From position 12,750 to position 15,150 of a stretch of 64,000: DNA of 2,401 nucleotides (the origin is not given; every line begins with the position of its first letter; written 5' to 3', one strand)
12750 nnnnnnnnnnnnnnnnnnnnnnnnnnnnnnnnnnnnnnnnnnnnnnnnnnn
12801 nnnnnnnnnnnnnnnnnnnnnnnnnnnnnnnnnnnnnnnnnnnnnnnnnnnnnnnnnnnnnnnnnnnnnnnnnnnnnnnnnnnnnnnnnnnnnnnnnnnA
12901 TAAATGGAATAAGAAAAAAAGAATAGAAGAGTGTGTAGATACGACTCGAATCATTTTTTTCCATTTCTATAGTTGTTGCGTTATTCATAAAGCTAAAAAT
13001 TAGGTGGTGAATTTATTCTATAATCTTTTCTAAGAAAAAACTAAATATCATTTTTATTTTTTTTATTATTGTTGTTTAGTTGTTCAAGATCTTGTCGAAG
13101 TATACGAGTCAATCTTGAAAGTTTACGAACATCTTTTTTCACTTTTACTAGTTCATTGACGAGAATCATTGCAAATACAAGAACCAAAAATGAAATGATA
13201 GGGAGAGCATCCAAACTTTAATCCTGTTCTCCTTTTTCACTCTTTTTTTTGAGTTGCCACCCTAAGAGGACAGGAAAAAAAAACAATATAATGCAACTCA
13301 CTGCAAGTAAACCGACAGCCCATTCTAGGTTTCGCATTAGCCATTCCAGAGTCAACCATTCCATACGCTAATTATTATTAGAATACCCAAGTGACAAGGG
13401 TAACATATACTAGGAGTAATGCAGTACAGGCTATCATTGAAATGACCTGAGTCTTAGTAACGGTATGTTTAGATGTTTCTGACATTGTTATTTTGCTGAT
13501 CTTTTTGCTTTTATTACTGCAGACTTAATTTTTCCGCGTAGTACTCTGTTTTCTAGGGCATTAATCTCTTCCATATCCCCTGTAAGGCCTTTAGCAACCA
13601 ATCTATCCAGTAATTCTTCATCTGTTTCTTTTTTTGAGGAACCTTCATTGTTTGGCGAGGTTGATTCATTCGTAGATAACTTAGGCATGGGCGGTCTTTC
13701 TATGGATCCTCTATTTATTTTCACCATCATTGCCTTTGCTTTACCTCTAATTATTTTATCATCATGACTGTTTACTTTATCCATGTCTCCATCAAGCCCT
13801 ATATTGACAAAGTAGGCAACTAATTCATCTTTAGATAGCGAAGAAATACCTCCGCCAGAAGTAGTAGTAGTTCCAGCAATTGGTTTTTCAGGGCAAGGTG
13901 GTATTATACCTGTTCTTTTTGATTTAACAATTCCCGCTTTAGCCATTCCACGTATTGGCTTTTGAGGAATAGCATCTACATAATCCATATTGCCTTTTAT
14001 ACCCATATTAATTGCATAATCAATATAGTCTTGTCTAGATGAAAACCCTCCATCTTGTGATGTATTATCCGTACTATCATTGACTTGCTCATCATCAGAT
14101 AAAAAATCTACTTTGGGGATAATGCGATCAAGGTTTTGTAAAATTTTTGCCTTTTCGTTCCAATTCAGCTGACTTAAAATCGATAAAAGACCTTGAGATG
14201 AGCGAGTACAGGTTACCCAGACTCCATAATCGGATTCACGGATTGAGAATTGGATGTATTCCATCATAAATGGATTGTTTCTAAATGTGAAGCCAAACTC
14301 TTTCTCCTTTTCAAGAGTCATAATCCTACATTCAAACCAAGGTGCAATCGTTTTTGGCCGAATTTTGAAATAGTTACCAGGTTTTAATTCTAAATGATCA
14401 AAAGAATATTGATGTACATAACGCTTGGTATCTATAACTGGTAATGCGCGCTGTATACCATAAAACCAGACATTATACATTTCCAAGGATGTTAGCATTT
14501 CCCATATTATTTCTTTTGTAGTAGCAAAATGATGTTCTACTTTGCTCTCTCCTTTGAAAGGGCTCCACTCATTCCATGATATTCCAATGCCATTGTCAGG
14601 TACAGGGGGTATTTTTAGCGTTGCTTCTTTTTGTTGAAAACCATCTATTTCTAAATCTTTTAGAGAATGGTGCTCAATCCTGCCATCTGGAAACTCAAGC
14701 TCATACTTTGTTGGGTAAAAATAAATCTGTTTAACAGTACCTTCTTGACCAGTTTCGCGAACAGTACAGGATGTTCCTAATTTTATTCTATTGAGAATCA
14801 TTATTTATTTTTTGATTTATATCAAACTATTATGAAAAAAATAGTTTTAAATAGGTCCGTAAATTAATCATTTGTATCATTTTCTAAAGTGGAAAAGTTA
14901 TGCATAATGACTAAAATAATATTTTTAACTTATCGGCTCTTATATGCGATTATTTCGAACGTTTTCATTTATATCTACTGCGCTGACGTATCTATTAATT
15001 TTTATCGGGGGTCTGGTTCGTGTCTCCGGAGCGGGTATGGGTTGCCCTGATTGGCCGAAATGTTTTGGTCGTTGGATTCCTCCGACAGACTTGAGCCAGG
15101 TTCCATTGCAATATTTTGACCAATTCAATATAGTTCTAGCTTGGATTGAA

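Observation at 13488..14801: Operon-leading 437-aa protein: SRPBCC-like pocket plus three HeH-like/basic-helix repeats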

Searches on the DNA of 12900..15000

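Call 91: search_rna_families(source=window, start=12900, end=15000, threshold=evalue, max_evalue=1)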
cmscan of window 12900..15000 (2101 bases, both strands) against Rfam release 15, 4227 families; matches with E-value up to 1: 1.
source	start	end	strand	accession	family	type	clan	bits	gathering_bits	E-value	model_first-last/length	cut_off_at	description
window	13135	13233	-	RF02060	STnc410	Gene; sRNA;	-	18.6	50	0.43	1-158/158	no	Enterobacterial sRNA STnc410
